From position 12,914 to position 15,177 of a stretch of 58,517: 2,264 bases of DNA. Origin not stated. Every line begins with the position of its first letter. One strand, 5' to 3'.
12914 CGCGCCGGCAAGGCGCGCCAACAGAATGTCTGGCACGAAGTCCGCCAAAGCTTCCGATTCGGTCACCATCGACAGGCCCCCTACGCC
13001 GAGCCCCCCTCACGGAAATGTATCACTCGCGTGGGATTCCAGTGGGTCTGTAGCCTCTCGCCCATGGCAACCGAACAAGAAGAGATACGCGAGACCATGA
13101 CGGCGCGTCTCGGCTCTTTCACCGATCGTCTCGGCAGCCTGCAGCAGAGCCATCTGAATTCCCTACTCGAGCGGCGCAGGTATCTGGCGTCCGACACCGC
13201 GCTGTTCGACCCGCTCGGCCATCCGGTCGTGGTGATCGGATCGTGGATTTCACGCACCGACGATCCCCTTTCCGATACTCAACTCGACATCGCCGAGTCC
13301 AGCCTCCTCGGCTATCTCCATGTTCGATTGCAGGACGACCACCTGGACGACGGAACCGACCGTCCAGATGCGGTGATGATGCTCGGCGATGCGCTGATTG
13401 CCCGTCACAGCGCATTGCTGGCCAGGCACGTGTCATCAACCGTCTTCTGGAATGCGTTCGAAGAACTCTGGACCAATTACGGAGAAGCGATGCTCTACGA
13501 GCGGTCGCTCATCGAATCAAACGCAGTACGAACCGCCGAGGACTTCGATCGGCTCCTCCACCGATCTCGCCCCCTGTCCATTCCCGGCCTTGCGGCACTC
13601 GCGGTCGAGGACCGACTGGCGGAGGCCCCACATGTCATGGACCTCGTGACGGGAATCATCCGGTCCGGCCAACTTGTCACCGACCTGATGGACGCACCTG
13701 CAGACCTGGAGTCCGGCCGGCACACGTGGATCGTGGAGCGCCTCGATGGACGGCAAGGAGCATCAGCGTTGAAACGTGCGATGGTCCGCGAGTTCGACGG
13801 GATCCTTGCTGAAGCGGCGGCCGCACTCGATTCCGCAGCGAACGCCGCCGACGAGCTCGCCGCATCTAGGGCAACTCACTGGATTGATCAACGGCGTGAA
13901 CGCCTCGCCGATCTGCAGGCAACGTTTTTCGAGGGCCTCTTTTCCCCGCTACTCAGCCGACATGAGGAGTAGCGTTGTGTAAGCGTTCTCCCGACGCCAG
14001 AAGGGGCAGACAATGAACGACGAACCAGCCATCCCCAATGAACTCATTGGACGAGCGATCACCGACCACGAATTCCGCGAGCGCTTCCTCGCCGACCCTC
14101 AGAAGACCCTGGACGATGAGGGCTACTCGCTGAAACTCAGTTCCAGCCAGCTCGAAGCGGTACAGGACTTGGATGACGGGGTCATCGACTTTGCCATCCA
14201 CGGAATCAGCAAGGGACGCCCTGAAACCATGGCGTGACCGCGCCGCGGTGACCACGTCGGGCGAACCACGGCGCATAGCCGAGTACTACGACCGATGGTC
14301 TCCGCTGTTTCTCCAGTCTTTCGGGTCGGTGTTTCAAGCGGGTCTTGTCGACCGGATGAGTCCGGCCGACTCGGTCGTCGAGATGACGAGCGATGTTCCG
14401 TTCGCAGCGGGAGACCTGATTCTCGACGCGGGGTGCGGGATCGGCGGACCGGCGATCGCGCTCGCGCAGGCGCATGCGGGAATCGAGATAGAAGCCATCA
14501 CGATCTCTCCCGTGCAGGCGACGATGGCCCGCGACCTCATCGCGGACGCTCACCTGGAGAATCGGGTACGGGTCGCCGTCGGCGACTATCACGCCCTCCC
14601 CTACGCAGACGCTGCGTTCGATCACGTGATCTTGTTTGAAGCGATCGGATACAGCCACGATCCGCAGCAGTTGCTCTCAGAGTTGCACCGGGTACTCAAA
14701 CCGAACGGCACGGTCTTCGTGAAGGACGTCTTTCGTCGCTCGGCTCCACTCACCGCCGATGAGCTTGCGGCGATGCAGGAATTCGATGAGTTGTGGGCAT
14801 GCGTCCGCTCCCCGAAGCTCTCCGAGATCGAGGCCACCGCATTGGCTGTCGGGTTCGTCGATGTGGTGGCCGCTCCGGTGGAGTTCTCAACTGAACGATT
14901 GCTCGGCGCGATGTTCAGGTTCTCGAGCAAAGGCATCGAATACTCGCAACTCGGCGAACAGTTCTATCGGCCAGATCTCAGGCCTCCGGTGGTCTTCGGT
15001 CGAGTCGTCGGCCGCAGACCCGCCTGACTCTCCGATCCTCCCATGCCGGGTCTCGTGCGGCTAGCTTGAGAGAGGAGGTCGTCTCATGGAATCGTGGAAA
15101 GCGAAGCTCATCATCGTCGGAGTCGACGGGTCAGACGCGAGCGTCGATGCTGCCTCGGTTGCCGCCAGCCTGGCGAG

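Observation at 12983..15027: Compact three-gene module: phytoene/squalene-synthase-like enzyme + NHLP-like small protein + tocopherol/sterol-type methyltransferase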

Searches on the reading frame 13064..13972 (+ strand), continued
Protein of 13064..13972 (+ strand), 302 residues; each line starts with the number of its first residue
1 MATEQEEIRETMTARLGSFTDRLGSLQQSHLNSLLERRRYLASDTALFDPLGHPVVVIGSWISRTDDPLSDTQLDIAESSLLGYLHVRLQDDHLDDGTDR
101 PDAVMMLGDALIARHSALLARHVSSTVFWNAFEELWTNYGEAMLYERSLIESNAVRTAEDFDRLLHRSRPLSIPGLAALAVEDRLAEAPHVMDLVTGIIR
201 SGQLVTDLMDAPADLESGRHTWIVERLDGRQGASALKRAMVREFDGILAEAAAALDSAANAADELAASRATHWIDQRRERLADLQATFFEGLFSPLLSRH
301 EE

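Call 50: fold_search(model_id=the predicted structure, library=pdb)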
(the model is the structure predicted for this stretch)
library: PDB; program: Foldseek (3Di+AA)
matches with E <= 10: 460; with E <= 0.001: 4
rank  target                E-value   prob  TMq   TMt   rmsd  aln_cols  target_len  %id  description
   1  3aqb_D                2.3e-04  1.00  0.58  0.55   6.9       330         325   12  M. luteus B-P 26 heterodimeric hexaprenyl diphosphate synthase in complex with magnesium (released 2010-11-10)
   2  3aqb_B                6.0e-04  1.00  0.52  0.49   8.2       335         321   12  M. luteus B-P 26 heterodimeric hexaprenyl diphosphate synthase in complex with magnesium (released 2010-11-10)
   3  3mav_D                9.6e-04  1.00  0.62  0.54   6.3       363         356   11  Crystal structure of Plasmodium vivax putative farnesyl pyrophosphate synthase (Pv092040) (released 2010-04-14)
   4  3ipi                  1.0e-03  1.00  0.60  0.67   5.2       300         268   14  Crystal Structure of a Geranyltranstransferase from the Methanosarcina mazei (released 2009-09-08)
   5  3cc9_A                1.3e-03  1.00  0.57  0.52   7.1       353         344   11  Crystal structure of Plasmodium vivax putative polyprenyl pyrophosphate synthase in complex with geranylgeranyl diphos (released 2008-03-25)
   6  1wy0                  1.3e-03  1.00  0.52  0.49   8.4       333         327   16  Crystal structure of geranylgeranyl pyrophosphate synthetase from Pyrococcus horikoshii Ot3 (released 2006-02-14)
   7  4jyx_B                1.5e-03  1.00  0.60  0.58   8.9       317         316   17  Crystal structure of polyprenyl synthase PATL_3739 (TARGET EFI-509195) FROM PSEUDOALTEROMONAS ATLANTICA, COMPLEX WITH  (released 2013-04-10)
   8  3mav_B                1.6e-03  1.00  0.56  0.50   7.1       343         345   10  Crystal structure of Plasmodium vivax putative farnesyl pyrophosphate synthase (Pv092040) (released 2010-04-14)
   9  3mzv_A                1.7e-03  1.00  0.58  0.57   7.6       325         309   14  Crystal structure of a decaprenyl diphosphate synthase from Rhodobacter capsulatus (released 2010-06-09)
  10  5jfq_A                1.7e-03  1.00  0.60  0.60   6.2       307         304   16  Geranylgeranyl Pyrophosphate Synthetase from archaeon Geoglobus acetivorans (released 2017-05-24)
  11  5h9d_A                1.8e-03  1.00  0.65  0.62   5.3       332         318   14  Crystal structure of Heptaprenyl Diphosphate Synthase from Staphylococcus aureus (released 2016-12-28)
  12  3mav_A                2.0e-03  1.00  0.56  0.50   7.1       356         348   11  Crystal structure of Plasmodium vivax putative farnesyl pyrophosphate synthase (Pv092040) (released 2010-04-14)
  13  9cz5                  2.2e-03  1.00  0.47  0.43  12.3       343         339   12  Crystal structure (II) of human farnesyl pyrophosphate synthase in complex with a cryptic pocket ligand, CL03049 (released 2025-10-29)
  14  3ph7_D                2.3e-03  1.00  0.51  0.46   8.0       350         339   12  Crystal structure of Plasmodium vivax putative polyprenyl pyrophosphate synthase in complex with geranylgeranyl diphos (released 2010-11-17)
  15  5hn7_E                2.6e-03  1.00  0.55  0.48   7.1       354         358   10  Crystal structure of Plasmodium vivax geranylgeranylpyrophosphate synthase complexed with BPH-1158 (released 2016-09-07)
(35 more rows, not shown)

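Call 74: search_protein_families(library=pfam, proteins=[P0006, P0049, P0130, P0140, P0148, P0149, P0135, P0098], max_evalue=0.01)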
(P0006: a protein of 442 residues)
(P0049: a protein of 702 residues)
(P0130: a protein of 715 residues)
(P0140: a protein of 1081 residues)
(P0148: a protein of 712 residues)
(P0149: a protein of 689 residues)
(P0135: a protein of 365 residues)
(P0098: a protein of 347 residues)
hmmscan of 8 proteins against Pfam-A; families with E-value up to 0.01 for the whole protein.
P0006 (442 aa): 1 family
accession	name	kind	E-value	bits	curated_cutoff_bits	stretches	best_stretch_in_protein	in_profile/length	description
PF22548.2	AEP-TOTE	-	3.5e-08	33.8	27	1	71-125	25-89/230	TOTE conflict system, Archaeo-Eukaryotic Primase domain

P0049 (702 aa): 0 families

P0130 (715 aa): 10 families
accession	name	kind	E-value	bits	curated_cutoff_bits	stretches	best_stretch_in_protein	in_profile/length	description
PF01494.25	FAD_binding_3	-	1e-12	48.4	22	1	7-172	3-166/349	FAD binding domain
PF01266.30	DAO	-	1.2e-10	41.9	27.9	2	112-319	154-352/353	FAD dependent oxidoreductase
PF01134.28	GIDA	-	2.5e-06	27.3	22.1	1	7-59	1-54/391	Glucose inhibited division protein A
PF07992.20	Pyr_redox_2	-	9.1e-06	25.7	26.1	1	7-42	2-38/291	Pyridine nucleotide-disulphide oxidoreductase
PF00890.30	FAD_binding_2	-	1.3e-05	25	20.4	1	7-36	1-30/414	FAD binding domain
PF12831.13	FAD_oxidored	-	2e-05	24.5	27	1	7-163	1-144/416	FAD dependent oxidoreductase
PF22578.2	GGR_cat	-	0.00047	20.4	27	1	186-254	5-71/88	Geranylgeranyl reductase catalytic domain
PF13450.12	NAD_binding_8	-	0.001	19.7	21.9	1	10-36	1-27/68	NAD(P)-binding Rossmann-like domain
PF01946.23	Thi4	-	0.001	18.8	26.2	1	5-40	17-53/235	Thi4 family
PF03486.20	HI0933_like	-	0.0018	18.2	50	1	7-45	2-40/244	HI0933-like protein Rossmann domain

P0140 (1081 aa): 3 families
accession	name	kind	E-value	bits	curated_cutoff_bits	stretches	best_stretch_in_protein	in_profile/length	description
PF13243.12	SQHop_cyclase_C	-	6.9e-17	61.9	26.1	1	145-282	137-285/319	Squalene-hopene cyclase C-terminal domain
PF13249.12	SQHop_cyclase_N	-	4.3e-06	26.5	26.2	1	173-274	5-106/291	Squalene-hopene cyclase N-terminal domain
PF00432.27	Prenyltrans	-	0.0012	18.7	26.5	1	116-281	61-216/304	Prenyltransferase alpha-alpha toroid domain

P0148 (712 aa): 13 families
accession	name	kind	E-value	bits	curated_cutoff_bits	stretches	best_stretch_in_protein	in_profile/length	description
PF01494.25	FAD_binding_3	-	9.7e-17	61.6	22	1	8-344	2-337/349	FAD binding domain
PF22578.2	GGR_cat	-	7.5e-09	35.8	27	1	196-256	12-70/88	Geranylgeranyl reductase catalytic domain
PF01266.30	DAO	-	3.7e-06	27.1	27.9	1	9-42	1-34/353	FAD dependent oxidoreductase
PF03486.20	HI0933_like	-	1.3e-05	25.2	50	1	9-46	2-39/244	HI0933-like protein Rossmann domain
PF12831.13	FAD_oxidored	-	2.1e-05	24.5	27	1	9-41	1-33/416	FAD dependent oxidoreductase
PF01134.28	GIDA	-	3.5e-05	23.5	22.1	1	9-167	1-150/391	Glucose inhibited division protein A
PF00890.30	FAD_binding_2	-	0.00012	21.9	20.4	1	9-40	1-32/414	FAD binding domain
PF07992.20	Pyr_redox_2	-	0.00016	21.6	26.1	1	8-64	1-198/291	Pyridine nucleotide-disulphide oxidoreductase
PF13450.12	NAD_binding_8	-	0.00024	21.7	21.9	1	12-40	1-29/68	NAD(P)-binding Rossmann-like domain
PF00996.24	GDI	-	0.00072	18.6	23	1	5-41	2-38/436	GDP dissociation inhibitor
PF00070.33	Pyr_redox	-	0.001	20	22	1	10-61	2-52/82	Pyridine nucleotide-disulphide oxidoreductase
PF01946.23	Thi4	-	0.0017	18.1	26.2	1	8-39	18-50/235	Thi4 family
PF04820.20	Trp_halogenase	-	0.0037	16.6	21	0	9-67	1-62/458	Tryptophan halogenase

P0149 (689 aa): 0 families

P0135 (365 aa): 0 families

P0098 (347 aa): 0 families

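Call 78: search_protein_families(library=padloc, proteins=[window:13064-13972:+], max_evalue=0.01)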
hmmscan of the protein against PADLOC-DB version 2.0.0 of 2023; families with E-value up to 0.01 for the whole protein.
window:13064-13972:+ (302 aa): 0 families

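Call 79: find_related_loci(query=A1, collection=metagenome_contigs, flank=5000)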
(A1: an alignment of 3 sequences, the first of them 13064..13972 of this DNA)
Query A1 (302 aa) in metagenome_contigs; peptide patterns used: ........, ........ (x = any residue, [..] = any of these).
168 stretches matched a pattern; 1 encode a relative of the query (tblastn E <= 1e-3); 1 distinct loci.
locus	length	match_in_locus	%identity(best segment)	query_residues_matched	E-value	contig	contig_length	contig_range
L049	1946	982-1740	39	54-299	2e-32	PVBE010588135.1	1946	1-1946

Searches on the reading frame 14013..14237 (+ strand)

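Call 3: search_protein_families(library=pfam, proteins=[window:14013-14237:+], max_evalue=1)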
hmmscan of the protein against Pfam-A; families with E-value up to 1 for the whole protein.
window:14013-14237:+ (74 aa): 4 families
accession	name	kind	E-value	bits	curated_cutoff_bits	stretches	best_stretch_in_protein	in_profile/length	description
PF14407.11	Frankia_peptide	-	1.4e-11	44.9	48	1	10-53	3-45/63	Ribosomally synthesized peptide prototyped by Frankia Franean1_4349.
PF02979.21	NHase_alpha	-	0.0016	18.3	27.2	1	5-54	38-86/184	Nitrile hydratase, alpha chain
PF19398.4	DurB-like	-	0.0025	18.5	26.6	1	9-32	4-27/81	Lantibiotic duramycin B-like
PF07746.16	LigA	-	0.098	13.2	25.3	1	17-54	9-42/87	Aromatic-ring-opening dioxygenase LigAB, LigA subunit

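Call 4: search_protein_families(library=ncbifam, proteins=[window:14013-14237:+], max_evalue=1)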
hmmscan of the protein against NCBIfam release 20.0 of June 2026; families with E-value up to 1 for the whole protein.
window:14013-14237:+ (74 aa): 7 families
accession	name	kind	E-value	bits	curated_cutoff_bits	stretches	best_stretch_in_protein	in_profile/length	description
NF038399.1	NH_RiPP_Os17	domain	2.9e-13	49.7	40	1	9-56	4-49/63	Os1348 family NHLP clan protein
TIGR03793.1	leader_NHLP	domain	3.5e-05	23.6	50.9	1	8-40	6-38/77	NHLP leader peptide family RiPP precursor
TIGR04509.1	mod_pep_NH_fam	subfamily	7.4e-05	22.7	34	1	4-48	3-48/87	NHLP-related RiPP peptide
TIGR01323.1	nitrile_alph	equivalog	0.0017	17.9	249.85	1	5-54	38-86/189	nitrile hydratase subunit alpha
TIGR04351.1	TOMM_nitrile_2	subfamily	0.0026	17.3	65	1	10-40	4-34/48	TIGR04351 family putative TOMM peptide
NF033431.1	cinnamycin_RiPP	subfamily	0.0061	17.2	35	1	10-65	3-54/81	cinnamycin family lantibiotic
NF038175.1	IniB_NTERM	domain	0.0079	16.1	40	1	17-37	11-31/49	IniB N-terminal domain-containing protein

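Call 78: search_protein_families(library=padloc, proteins=[window:14013-14237:+], max_evalue=0.01)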
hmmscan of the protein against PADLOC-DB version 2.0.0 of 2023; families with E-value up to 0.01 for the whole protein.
window:14013-14237:+ (74 aa): 0 families

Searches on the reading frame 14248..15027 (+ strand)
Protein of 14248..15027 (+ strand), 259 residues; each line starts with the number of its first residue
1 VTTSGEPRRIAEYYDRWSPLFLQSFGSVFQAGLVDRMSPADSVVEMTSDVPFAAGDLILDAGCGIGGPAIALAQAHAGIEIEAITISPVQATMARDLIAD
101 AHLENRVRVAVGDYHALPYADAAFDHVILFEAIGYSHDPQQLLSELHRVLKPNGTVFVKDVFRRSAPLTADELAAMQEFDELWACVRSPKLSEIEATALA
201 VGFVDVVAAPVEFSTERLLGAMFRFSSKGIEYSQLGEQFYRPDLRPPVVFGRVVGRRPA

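Call 3: search_protein_families(library=pfam, proteins=[window:14248-15027:+], max_evalue=1)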
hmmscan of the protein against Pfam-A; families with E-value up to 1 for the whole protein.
window:14248-15027:+ (259 aa): 21 families
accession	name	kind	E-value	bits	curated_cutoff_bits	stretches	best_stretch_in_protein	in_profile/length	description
PF08241.18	Methyltransf_11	-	1.8e-20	73.8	21.2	1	59-157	1-94/95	Methyltransferase domain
PF13649.12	Methyltransf_25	-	2.3e-18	67.1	27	1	58-154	1-97/97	Methyltransferase domain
PF13847.12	Methyltransf_31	-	1.2e-15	58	27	1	57-188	6-134/145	Methyltransferase domain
PF08242.18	Methyltransf_12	-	1.3e-13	52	30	1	59-155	1-97/98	Methyltransferase domain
PF13489.12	Methyltransf_23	-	4.9e-12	46.3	27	1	55-199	23-150/164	Methyltransferase domain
PF02353.26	CMAS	-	2.8e-11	43.7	27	1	52-172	60-178/273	Mycolic acid cyclopropane synthetase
PF01209.24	Ubie_methyltran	-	6.6e-08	32.6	20.1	1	54-166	47-159/233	ubiE/COQ5 methyltransferase family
PF00891.24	Methyltransf_2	-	1.2e-07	31.7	22.3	1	28-166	38-172/210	O-methyltransferase domain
PF02475.24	TRM5-TYW2_MTfase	-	0.00018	21.9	28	1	54-157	36-134/164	TRM5/TYW2 methyltransferase domain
PF07021.18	MetW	-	0.00026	21.1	21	1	54-150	13-102/193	Methionine biosynthesis protein MetW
PF05175.20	MTS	-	0.00038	20.6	23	1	54-155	31-135/170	Methyltransferase small domain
PF20922.3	Anamorsin_N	-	0.0032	17.6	27.1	1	119-164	47-93/163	Anamorsin, N-terminal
PF08003.17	Methyltransf_9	-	0.0086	15.5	23.8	1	55-158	116-217/315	Protein of unknown function (DUF1698)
PF13578.12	Methyltransf_24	-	0.017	16.4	26.3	1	69-161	11-105/105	Methyltransferase domain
PF03141.22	Methyltransf_29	-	0.028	13.4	23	1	57-156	120-215/506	Putative S-adenosyl-L-methionine-dependent methyltransferase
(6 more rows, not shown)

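Call 4: search_protein_families(library=ncbifam, proteins=[window:14248-15027:+], max_evalue=1)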
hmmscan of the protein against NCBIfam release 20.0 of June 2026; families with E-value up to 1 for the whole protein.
window:14248-15027:+ (259 aa): 64 families (the best 25 are shown)
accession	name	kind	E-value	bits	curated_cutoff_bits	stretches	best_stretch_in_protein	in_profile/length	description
NF045667.1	MTase_DVU1556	equivalog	2.6e-15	56.5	155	1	50-170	18-130/213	DVU_1556 family methyltransferase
NF040703.1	cyclopro_CfaB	exception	5.5e-13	48.4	650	1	52-159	157-264/393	C17 cyclopropane fatty acid synthase CfaB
NF053839.1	CPFASynBruc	equivalog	1e-12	47.8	600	1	54-206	174-324/410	cyclopropane fatty acid synthase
NF047649.1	MTase_UXPK_star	exception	1.4e-12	47.2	460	1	51-163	74-186/283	methyltransferase/UXPK-star double selenoprotein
TIGR01934.1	MenG_MenH_UbiE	subfamily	1.1e-10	41.2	158.35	1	52-167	37-150/223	ubiquinone/menaquinone biosynthesis methyltransferase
NF041675.1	sarc_dimgly_tmase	equivalog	1.2e-10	41.8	550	1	52-161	64-172/278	sarcosine/dimethylglycine N-methyltransferase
NF008823.0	PRK11873.1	subfamily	1.3e-10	41.2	263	1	53-206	76-226/272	arsenite methyltransferase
NF007610.0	PRK10258.1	equivalog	3.8e-10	39.5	342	1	40-171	31-151/251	malonyl-ACP O-methyltransferase BioC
TIGR02752.1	MenG_heptapren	equivalog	6.2e-10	39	419.85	1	53-158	44-149/231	demethylmenaquinone methyltransferase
NF001241.0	PRK00216.1-2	equivalog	6.7e-10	39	327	1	49-161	46-150/231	demethylmenaquinone methyltransferase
NF043040.1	corrin_prot_MT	hypoth_equivalog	9.6e-10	38.3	180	1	53-163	40-152/216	corrinoid protein-associated methyltransferase CpaM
NF040539.1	AST_met_ArsM_2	exception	1e-09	38.6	240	1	34-170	36-174/262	putative arsinothricin biosynthesis methyltransferase ArsM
NF008686.0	PRK11705.1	equivalog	1.5e-09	37.4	400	1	53-166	166-273/383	cyclopropane fatty acyl phospholipid synthase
NF001244.0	PRK00216.1-5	equivalog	1.9e-09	37.2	216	1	53-168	47-163/236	bifunctional demethylmenaquinone methyltransferase/2-methoxy-6-polyprenyl-1,4-benzoquinol methylase UbiE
NF045825.1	FAmtase_mtf2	equivalog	2.5e-09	36.7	400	1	54-166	58-165/248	fatty-acid O-methyltransferase Mtf2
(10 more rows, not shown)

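Call 47: search_solved_structures(query=window:14248-15027:+, max_evalue=0.00001, show_alignments=2)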
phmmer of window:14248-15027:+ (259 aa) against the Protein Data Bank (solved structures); distinct sequences matched with E-value up to 0.00001: 29.
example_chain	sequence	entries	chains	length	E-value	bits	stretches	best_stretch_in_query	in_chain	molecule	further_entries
8zc8_A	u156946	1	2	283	4e-21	78.8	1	9-239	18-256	MitM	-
21zq_A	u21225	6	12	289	4.3e-21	78.7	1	9-239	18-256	MitM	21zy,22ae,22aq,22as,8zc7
3bus_A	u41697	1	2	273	8.9e-19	71.1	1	8-179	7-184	Methyltransferase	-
4pne_A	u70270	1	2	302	7.6e-17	64.8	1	38-166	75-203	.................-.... protein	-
6uv6_A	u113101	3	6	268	3.7e-15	59.3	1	45-181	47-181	D-glucose O-methyltransferase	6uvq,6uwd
3mgg_A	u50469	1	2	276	5.8e-15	58.6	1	47-160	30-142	Methyltransferase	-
5gm1_A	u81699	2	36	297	1.5e-12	50.8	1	52-204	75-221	O-methylransferase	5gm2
7fbh_A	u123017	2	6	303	2e-11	47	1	57-171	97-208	BezA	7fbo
6f5z_A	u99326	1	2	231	2.5e-09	40.2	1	48-158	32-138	24-sterol C-methyltransferase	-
3dlc_A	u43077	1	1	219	5.1e-09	39.2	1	54-163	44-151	Putative S-adenosyl-L-methionine-dependent Methyltransferase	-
1ve3_A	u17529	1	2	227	6.4e-09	38.9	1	57-173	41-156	hypothetical protein PH0226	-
5wp5_A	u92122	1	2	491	8.3e-09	38.5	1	28-174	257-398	Phosphomethylethanolamine N-methyltransferase 2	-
7v6h_A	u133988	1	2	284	1e-08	38.2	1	31-165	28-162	Cyclopropane fatty-acyl-phospholipid synthase-like methyltransferase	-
6ecx_A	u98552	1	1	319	1.4e-08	37.8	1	52-186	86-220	StiE protein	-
4ine_A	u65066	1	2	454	1.4e-08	37.7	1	52-159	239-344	Protein PMT-2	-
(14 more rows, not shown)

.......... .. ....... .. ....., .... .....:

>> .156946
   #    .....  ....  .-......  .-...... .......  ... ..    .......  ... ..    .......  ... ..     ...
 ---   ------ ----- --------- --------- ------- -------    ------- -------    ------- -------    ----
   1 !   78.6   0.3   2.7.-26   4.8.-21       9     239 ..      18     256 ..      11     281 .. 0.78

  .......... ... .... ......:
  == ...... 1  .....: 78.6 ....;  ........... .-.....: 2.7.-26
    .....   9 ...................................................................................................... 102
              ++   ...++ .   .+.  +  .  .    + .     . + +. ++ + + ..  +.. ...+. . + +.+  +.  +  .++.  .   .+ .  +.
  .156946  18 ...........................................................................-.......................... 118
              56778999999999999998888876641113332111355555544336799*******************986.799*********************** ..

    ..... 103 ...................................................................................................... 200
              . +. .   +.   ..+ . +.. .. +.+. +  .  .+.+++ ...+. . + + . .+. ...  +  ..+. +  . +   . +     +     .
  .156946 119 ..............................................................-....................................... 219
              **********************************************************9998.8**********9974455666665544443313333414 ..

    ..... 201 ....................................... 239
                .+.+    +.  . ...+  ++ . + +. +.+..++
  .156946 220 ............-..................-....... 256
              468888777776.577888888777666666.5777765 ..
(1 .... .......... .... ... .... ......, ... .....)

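Call 78: search_protein_families(library=padloc, proteins=[window:14248-15027:+], max_evalue=0.01)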
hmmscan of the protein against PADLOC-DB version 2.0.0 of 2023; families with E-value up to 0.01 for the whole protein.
window:14248-15027:+ (259 aa): 2 families
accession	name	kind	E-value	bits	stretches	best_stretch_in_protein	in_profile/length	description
PDLC04134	mad2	-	9.3e-16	55.7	1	53-162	290-398/492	mads_2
PDLC03222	MTase_II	-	0.00036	17.2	1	57-118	157-218/602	Type II methyltransferase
